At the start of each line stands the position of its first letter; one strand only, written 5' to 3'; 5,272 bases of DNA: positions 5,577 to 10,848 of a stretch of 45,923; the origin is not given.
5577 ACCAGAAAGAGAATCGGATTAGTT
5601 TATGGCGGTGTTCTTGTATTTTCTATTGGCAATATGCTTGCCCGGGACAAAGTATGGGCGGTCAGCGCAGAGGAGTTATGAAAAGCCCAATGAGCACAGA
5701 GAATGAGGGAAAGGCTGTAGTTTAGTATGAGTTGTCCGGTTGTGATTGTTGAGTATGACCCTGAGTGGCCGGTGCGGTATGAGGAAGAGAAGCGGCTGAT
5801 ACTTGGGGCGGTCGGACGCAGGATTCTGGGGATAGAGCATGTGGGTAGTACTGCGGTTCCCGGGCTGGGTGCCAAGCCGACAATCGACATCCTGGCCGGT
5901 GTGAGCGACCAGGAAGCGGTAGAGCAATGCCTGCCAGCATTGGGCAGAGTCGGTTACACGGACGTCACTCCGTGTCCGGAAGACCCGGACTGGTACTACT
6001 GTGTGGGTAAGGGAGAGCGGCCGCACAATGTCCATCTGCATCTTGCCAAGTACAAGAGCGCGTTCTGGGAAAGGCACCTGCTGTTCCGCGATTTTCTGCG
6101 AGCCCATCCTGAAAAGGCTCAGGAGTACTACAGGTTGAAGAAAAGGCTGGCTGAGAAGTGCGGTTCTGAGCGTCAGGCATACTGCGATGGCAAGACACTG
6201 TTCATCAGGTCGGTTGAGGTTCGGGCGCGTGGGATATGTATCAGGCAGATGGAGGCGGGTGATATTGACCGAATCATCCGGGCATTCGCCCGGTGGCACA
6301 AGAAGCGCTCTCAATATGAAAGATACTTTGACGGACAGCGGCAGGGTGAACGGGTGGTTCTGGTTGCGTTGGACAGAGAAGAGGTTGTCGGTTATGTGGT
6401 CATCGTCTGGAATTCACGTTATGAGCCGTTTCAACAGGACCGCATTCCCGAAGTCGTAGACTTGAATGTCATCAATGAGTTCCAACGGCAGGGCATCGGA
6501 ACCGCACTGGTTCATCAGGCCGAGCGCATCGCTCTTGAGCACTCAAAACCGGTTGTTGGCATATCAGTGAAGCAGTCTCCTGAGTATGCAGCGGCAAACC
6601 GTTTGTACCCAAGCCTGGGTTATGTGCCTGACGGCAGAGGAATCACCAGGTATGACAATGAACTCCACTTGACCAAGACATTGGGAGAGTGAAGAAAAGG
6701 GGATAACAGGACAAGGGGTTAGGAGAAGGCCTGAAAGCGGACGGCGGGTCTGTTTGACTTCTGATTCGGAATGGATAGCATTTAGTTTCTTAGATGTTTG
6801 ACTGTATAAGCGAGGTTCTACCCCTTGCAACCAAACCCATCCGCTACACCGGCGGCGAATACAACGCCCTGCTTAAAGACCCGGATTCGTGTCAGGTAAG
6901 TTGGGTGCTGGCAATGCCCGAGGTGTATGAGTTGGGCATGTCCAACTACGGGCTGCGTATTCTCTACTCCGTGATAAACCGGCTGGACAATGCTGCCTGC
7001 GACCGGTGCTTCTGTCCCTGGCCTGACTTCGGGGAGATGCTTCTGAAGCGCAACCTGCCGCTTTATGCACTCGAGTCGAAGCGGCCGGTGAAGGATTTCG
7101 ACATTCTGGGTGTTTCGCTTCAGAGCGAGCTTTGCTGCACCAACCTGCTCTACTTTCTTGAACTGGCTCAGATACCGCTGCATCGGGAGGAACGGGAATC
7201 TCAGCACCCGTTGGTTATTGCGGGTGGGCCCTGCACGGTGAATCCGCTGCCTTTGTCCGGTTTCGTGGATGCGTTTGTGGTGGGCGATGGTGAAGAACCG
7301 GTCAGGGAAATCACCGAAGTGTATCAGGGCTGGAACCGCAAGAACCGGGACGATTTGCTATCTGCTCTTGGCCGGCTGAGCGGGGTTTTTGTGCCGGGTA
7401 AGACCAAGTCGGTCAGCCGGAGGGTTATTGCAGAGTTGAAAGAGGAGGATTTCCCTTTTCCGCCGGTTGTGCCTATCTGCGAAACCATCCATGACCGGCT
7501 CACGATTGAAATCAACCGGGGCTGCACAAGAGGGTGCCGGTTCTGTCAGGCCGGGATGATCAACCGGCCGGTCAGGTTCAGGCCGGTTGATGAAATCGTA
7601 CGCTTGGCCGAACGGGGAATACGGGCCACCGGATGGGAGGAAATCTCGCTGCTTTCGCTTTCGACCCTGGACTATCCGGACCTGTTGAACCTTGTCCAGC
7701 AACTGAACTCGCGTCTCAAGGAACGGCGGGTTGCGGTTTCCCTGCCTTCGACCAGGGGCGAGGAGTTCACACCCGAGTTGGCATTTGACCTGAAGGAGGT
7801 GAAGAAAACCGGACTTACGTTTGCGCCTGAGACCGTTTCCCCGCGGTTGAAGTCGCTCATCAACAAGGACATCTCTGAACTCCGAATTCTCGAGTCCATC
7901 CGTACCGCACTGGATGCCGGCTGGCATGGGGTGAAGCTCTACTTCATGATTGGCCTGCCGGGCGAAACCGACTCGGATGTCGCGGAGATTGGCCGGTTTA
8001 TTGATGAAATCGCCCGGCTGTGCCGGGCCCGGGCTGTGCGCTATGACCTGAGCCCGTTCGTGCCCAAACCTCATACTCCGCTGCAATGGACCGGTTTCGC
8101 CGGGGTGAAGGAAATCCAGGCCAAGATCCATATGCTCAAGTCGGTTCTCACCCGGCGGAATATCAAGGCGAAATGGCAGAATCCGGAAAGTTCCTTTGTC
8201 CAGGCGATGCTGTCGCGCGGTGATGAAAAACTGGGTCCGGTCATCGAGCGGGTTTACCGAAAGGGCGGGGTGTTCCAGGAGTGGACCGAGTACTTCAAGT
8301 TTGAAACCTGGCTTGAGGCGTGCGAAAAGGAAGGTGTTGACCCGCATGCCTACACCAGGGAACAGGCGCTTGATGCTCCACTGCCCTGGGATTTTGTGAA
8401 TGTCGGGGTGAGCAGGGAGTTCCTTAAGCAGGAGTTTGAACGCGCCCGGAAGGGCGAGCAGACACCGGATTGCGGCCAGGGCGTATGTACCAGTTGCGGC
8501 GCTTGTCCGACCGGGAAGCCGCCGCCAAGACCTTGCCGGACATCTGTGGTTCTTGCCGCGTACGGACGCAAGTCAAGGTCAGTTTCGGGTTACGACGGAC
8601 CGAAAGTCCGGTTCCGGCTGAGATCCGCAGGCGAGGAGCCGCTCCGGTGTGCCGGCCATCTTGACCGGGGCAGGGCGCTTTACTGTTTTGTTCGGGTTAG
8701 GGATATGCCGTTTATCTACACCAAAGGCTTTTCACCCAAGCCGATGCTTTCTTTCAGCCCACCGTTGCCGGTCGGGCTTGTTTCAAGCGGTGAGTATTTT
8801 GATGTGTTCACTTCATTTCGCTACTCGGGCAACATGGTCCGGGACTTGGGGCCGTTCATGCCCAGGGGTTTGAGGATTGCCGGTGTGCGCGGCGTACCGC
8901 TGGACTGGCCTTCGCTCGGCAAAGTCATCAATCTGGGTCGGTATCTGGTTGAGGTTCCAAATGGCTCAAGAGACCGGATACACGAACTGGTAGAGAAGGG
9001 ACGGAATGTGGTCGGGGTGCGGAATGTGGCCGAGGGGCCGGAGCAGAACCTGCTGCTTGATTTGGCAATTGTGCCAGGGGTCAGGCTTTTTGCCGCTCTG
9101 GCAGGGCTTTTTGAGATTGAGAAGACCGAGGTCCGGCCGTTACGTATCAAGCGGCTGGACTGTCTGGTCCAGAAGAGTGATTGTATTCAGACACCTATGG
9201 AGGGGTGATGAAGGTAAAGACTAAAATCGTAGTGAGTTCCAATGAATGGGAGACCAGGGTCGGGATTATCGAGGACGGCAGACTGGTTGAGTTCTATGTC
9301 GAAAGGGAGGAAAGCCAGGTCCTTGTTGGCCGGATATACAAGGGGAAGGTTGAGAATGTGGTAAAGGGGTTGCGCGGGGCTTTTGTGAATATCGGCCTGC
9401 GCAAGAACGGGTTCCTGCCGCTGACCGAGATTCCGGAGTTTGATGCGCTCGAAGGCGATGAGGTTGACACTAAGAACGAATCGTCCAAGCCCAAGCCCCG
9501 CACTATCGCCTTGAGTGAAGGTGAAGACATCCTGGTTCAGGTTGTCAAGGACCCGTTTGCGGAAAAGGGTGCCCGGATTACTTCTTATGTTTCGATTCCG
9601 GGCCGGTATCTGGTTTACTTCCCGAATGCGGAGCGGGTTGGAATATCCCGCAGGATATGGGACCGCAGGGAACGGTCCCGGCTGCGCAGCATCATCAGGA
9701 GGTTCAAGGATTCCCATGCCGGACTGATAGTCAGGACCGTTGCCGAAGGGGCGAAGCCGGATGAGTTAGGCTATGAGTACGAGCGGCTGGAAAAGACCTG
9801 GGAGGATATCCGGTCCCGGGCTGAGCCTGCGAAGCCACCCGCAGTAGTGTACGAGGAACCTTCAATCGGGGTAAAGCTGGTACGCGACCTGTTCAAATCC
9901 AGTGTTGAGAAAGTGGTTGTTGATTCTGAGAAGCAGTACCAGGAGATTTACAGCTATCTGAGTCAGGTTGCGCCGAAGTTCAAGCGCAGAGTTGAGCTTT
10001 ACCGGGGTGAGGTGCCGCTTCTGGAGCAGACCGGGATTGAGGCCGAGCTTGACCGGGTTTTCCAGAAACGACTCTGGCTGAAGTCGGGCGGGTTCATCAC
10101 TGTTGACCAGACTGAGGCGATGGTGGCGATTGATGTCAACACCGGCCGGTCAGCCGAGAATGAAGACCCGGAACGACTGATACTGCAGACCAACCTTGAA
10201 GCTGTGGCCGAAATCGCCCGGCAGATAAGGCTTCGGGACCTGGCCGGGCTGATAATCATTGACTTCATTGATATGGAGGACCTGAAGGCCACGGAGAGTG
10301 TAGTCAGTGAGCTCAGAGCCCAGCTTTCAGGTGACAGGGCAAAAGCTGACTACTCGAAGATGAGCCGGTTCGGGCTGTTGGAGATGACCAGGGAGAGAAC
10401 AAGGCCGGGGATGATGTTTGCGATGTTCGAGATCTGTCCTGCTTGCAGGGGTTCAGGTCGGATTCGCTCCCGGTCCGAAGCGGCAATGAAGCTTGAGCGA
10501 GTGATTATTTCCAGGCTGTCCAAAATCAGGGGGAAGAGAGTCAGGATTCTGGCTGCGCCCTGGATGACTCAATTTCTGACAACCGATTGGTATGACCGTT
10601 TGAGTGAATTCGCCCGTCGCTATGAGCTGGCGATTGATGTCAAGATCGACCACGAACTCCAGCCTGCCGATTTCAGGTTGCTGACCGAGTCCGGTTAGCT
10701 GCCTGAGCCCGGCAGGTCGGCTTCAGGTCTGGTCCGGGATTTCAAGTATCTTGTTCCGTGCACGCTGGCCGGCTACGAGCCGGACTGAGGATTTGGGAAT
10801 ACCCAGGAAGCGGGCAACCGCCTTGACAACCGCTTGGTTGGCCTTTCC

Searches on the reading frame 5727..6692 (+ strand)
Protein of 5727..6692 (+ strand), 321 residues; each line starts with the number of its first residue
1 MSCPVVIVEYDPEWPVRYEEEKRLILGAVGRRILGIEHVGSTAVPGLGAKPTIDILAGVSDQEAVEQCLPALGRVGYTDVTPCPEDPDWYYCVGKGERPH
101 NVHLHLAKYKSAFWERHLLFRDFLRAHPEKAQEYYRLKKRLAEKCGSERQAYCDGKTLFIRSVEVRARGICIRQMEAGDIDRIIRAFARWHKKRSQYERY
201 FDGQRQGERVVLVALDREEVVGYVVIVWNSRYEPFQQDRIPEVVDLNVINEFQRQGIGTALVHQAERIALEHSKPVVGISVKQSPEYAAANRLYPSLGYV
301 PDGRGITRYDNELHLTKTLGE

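Call 91: search_protein_families(library=pfam, proteins=[window:5727-6692:+], max_evalue=0.001)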
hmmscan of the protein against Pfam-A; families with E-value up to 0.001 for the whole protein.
window:5727-6692:+ (321 aa): 4 families
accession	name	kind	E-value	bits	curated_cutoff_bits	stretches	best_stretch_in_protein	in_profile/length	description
PF04229.20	GrpB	-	2.4e-47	161.5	25.5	1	4-164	1-157/159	GrpB protein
PF00583.31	Acetyltransf_1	-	1.5e-10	41.8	20.7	1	186-299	10-116/116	Acetyltransferase (GNAT) family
PF13508.13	Acetyltransf_7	-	5.8e-10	39.8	27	1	210-300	4-83/84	Acetyltransferase (GNAT) domain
PF13673.13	Acetyltransf_10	-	1.6e-08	35.1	23.6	1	185-304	11-112/128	Acetyltransferase (GNAT) domain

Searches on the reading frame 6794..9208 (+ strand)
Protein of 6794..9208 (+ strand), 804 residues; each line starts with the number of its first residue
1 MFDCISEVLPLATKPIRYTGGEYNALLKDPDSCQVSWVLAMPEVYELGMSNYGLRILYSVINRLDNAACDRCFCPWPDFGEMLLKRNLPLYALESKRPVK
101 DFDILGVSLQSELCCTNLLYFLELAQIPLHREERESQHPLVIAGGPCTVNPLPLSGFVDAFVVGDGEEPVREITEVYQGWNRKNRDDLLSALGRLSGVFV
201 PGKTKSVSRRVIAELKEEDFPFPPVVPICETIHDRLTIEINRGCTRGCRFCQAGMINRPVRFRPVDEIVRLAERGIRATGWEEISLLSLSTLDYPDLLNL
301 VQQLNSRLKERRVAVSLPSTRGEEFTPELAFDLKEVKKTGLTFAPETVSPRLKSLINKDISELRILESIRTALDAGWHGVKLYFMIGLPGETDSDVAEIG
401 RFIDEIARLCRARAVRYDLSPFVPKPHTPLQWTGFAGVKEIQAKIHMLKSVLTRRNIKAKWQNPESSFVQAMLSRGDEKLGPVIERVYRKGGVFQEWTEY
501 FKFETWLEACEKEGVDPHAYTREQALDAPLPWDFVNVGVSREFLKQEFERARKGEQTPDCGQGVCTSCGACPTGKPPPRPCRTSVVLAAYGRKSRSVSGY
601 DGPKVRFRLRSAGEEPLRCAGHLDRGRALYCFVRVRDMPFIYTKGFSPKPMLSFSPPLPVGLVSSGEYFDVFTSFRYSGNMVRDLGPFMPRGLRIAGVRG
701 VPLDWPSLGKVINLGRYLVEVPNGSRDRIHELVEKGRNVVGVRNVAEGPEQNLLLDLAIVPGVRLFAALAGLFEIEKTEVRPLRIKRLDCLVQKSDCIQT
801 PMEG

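Call 91: search_protein_families(library=pfam, proteins=[window:6794-9208:+], max_evalue=0.001)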
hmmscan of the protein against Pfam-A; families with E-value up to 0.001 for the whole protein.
window:6794-9208:+ (804 aa): 3 families
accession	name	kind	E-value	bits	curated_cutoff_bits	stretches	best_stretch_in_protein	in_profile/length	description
PF19864.5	Radical_SAM_N2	-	1.1e-53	181.3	29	1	53-201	1-151/151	Radical SAM proteins, N-terminal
PF04055.27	Radical_SAM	-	1.6e-26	93.9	29.5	1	238-403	1-166/166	Radical SAM superfamily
PF10105.14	DUF2344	-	3.4e-19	69.9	23.8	1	606-735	1-128/176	Uncharacterized protein conserved in bacteria (DUF2344)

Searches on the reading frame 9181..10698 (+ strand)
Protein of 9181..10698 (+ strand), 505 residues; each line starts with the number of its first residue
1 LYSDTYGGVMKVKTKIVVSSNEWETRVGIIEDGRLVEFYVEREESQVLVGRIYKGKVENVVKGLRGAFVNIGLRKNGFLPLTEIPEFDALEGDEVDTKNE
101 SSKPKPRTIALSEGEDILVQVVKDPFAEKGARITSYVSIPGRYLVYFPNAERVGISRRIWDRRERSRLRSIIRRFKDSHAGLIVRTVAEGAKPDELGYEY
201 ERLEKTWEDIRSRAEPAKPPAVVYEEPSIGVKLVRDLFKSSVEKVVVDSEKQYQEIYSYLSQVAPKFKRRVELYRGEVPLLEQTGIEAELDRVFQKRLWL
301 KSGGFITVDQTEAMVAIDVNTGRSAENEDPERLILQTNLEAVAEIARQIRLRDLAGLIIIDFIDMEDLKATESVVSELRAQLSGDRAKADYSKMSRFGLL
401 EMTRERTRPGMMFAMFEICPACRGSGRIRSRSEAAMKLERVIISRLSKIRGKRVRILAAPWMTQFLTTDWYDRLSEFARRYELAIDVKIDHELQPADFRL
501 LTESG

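Call 91: search_protein_families(library=pfam, proteins=[window:9181-10698:+], max_evalue=0.001)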
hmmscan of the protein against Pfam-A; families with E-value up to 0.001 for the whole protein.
window:9181-10698:+ (505 aa): 3 families
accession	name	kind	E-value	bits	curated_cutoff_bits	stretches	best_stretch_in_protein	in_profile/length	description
PF10150.14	RNase_E_G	-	1.1e-96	323.9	25.5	1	138-407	1-270/270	Ribonuclease E/G family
PF20833.2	RNase_E_G_Thio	-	2e-09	37.9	26.8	1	418-500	1-83/86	RNase E/G, Thioredoxin-like domain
PF00575.29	S1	-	0.00012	22.8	22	1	49-91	4-44/74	S1 RNA binding domain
